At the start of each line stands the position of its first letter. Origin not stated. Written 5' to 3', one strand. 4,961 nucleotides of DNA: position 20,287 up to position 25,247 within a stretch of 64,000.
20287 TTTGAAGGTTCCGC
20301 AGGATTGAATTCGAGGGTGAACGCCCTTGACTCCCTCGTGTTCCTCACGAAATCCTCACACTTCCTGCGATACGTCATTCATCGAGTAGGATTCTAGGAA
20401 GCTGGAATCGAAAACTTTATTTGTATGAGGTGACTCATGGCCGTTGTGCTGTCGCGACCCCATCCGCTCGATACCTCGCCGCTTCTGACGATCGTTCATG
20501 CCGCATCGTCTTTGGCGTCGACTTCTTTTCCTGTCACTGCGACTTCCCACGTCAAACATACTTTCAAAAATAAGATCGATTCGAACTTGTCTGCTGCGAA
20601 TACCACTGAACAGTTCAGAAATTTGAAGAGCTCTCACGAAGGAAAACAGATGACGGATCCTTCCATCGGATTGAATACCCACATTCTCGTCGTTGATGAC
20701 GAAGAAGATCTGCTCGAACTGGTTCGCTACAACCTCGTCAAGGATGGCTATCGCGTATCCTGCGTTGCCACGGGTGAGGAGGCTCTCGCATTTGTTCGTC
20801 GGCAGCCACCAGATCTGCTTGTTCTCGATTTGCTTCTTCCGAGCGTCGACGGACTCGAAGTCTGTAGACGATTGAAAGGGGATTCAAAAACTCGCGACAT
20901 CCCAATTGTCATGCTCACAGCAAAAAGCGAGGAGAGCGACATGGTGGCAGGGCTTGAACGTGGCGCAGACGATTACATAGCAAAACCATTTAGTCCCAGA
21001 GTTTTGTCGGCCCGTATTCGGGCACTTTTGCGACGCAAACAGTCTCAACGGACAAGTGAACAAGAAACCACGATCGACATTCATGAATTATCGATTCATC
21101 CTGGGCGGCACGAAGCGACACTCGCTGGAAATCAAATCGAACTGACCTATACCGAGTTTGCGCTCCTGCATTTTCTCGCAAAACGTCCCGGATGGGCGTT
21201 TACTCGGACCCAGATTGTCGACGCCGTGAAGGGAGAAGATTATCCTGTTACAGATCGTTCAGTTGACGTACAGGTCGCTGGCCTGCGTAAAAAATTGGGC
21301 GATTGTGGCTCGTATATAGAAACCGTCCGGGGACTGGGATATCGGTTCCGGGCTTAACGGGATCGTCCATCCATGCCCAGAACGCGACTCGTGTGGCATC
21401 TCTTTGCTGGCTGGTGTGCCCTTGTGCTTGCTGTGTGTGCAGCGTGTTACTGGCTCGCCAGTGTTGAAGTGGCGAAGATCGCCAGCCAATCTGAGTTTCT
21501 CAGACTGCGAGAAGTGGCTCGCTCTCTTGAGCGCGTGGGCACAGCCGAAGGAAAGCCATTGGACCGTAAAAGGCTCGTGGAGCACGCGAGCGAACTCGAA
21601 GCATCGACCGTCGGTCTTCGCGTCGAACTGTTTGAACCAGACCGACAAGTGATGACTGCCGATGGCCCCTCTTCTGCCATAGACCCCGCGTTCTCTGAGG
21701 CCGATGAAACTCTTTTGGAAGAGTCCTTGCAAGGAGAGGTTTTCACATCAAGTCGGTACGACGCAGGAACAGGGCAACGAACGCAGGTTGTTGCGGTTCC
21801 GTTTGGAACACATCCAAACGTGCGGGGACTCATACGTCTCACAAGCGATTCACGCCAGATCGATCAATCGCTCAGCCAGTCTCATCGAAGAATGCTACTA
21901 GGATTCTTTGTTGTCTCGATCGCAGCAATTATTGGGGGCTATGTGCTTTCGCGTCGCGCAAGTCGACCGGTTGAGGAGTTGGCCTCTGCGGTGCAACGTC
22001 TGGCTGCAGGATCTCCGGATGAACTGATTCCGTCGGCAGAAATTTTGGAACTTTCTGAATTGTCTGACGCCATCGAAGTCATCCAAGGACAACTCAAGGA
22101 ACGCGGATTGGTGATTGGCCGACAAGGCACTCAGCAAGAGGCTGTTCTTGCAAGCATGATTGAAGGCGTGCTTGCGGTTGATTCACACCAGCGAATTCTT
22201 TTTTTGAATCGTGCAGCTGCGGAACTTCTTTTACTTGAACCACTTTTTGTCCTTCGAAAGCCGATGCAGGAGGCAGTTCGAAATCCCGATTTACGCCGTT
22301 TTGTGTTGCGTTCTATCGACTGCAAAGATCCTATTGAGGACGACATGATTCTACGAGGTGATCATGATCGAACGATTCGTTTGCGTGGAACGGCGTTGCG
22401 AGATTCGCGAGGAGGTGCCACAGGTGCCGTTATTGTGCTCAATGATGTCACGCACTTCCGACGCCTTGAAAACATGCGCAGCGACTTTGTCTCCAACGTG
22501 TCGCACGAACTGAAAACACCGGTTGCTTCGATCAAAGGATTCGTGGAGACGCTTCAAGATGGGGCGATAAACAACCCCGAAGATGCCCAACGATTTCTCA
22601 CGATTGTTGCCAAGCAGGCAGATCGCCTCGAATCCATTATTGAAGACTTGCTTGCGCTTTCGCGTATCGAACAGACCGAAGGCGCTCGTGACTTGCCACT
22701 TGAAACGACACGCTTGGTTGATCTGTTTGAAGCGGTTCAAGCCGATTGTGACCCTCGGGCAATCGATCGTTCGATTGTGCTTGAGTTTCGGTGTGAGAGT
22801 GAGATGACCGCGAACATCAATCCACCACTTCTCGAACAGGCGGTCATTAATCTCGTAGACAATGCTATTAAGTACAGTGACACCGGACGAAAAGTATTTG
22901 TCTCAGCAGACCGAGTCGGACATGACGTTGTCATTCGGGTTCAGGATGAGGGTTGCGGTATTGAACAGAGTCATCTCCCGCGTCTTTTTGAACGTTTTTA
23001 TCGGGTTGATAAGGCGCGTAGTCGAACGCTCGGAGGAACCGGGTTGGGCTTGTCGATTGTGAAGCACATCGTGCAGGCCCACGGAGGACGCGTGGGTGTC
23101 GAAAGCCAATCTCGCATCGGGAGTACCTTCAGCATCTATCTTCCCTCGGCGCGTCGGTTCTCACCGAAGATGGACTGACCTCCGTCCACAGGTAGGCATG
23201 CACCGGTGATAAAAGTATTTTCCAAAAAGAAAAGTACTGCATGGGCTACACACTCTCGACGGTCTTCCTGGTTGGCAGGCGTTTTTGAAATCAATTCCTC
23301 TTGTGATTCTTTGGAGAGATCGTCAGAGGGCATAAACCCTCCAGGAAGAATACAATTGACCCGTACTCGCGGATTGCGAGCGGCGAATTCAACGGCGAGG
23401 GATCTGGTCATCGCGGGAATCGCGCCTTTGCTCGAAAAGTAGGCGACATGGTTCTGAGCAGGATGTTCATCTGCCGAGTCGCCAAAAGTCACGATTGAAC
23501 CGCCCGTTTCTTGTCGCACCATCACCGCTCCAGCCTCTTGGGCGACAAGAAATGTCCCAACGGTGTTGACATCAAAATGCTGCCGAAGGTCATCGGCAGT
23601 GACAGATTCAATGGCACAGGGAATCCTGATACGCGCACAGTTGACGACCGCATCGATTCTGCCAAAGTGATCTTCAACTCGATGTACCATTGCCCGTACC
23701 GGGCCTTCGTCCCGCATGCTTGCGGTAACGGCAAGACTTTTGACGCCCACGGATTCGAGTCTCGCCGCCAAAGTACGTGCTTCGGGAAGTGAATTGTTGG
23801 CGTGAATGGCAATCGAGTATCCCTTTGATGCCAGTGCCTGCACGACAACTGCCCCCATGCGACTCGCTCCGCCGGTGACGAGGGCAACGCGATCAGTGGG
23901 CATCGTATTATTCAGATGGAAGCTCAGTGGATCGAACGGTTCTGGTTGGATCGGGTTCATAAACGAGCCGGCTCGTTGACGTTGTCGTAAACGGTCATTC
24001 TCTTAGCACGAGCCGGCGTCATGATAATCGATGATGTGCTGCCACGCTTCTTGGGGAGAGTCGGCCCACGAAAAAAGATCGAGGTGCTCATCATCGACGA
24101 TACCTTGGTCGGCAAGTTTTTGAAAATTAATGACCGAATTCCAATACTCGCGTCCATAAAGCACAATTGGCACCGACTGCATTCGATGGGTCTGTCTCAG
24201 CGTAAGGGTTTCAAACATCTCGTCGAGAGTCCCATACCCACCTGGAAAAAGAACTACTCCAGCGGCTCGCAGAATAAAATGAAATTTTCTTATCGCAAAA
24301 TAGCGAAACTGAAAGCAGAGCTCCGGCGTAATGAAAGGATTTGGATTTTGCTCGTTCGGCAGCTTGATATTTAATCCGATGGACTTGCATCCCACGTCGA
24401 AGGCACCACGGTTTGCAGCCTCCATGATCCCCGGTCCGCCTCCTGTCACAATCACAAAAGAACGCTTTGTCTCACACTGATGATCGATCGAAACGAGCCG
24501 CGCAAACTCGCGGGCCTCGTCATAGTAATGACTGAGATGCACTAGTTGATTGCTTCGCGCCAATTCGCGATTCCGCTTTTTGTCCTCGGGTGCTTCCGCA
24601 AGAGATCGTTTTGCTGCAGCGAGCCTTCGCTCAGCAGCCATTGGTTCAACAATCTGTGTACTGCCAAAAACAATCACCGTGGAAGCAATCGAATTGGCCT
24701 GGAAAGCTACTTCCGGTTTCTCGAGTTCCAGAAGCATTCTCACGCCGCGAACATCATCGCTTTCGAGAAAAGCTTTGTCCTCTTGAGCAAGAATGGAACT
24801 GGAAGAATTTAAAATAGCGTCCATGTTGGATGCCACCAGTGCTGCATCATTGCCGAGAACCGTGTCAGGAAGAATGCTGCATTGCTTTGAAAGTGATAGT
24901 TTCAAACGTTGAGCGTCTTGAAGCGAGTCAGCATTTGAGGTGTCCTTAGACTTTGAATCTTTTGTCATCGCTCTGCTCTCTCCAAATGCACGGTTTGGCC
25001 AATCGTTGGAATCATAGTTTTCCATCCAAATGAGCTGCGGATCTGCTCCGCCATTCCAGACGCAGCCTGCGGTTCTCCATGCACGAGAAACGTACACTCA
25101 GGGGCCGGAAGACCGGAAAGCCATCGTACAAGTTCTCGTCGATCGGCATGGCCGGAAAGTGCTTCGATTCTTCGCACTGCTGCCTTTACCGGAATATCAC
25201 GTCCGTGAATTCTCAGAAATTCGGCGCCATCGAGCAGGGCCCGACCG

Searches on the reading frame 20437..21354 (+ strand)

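Call 62: search_protein_families(library=pfam, proteins=[window:20437-21354:+], max_evalue=0.0001)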
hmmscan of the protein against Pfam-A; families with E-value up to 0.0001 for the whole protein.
window:20437-21354:+ (306 aa): 2 families
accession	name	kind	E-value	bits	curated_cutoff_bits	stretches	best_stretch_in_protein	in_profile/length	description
PF00072.30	Response_reg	-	2.1e-29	102.4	30.2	1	83-195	1-111/111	Response regulator receiver domain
PF00486.34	Trans_reg_C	-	3.1e-24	85.3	26.2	1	231-304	1-77/77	Transcriptional regulatory protein, C terminal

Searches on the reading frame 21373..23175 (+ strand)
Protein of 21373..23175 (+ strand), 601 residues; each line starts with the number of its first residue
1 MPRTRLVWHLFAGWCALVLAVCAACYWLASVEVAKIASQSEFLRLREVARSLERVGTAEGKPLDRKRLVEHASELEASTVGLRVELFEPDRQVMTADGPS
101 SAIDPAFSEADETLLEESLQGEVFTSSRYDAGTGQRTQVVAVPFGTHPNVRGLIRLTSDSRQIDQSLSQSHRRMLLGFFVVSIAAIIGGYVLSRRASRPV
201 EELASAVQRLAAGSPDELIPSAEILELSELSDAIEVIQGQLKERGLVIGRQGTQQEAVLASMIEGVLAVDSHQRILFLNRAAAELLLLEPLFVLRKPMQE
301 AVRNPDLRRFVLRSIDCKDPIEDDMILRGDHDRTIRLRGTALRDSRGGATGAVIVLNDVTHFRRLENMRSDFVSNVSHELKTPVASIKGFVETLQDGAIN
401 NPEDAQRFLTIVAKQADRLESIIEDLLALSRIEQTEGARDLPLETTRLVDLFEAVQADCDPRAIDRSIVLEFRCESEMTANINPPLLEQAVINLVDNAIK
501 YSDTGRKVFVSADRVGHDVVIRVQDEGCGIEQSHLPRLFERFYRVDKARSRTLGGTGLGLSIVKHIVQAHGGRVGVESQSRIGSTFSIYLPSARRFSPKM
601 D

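Call 63: search_protein_families(library=pfam, proteins=[window:21373-23175:+], max_evalue=0.0001)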
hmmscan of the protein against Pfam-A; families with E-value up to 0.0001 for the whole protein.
window:21373-23175:+ (601 aa): 5 families
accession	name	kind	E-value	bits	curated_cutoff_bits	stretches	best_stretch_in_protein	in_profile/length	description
PF02518.31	HATPase_c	-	2.3e-30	105.8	26.4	1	484-593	3-110/111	Histidine kinase-, DNA gyrase B-, and HSP90-like ATPase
PF00512.31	HisKA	-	1.2e-21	76.9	26.9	1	368-434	1-65/66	His Kinase A (phospho-acceptor) domain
PF08448.16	PAS_4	-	3.6e-07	30.8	23.1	1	261-364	3-110/110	PAS fold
PF00989.32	PAS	-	1.7e-06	28.4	22.6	1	256-359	4-113/113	PAS fold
PF13426.13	PAS_9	-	3.8e-05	24.4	27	1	265-360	3-102/103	PAS domain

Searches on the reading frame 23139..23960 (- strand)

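Call 63: search_protein_families(library=pfam, proteins=[window:23139-23960:-], max_evalue=0.0001)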
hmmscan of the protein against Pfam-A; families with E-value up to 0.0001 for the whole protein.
window:23139-23960:- (274 aa): 4 families
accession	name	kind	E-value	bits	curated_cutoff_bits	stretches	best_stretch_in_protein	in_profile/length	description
PF13561.12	adh_short_C2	-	5.2e-36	124.8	27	1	34-262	7-235/236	Enoyl-(Acyl carrier protein) reductase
PF00106.31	adh_short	-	4.4e-35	121.4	26.6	1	24-210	1-183/195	short chain dehydrogenase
PF08659.16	KR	-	1.9e-09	38.1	22.6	1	26-137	3-117/180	KR domain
PF23441.1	SDR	-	5e-07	29.8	27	1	25-262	9-255/258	SDR-like rossmann domain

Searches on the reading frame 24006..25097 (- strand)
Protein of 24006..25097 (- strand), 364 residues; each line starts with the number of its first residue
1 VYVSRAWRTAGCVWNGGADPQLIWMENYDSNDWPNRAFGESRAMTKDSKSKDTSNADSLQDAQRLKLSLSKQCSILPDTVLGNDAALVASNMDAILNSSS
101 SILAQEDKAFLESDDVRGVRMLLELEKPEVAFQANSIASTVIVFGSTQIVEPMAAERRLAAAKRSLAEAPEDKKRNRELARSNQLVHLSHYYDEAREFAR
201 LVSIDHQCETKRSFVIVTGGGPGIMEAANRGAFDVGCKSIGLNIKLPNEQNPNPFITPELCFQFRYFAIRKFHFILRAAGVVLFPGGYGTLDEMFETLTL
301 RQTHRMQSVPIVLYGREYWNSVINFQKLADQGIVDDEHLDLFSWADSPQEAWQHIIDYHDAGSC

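Call 63: search_protein_families(library=pfam, proteins=[window:24006-25097:-], max_evalue=0.0001)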
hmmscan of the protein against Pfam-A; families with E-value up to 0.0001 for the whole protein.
window:24006-25097:- (364 aa): 2 families
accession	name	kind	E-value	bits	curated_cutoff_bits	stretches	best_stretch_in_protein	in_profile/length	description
PF03641.19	Lysine_decarbox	-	4.5e-28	98.5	27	1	225-354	1-130/131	Possible lysine decarboxylase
PF18306.6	LDcluster4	-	6e-10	39.4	26.3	1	211-301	30-117/151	SLOG cluster4 family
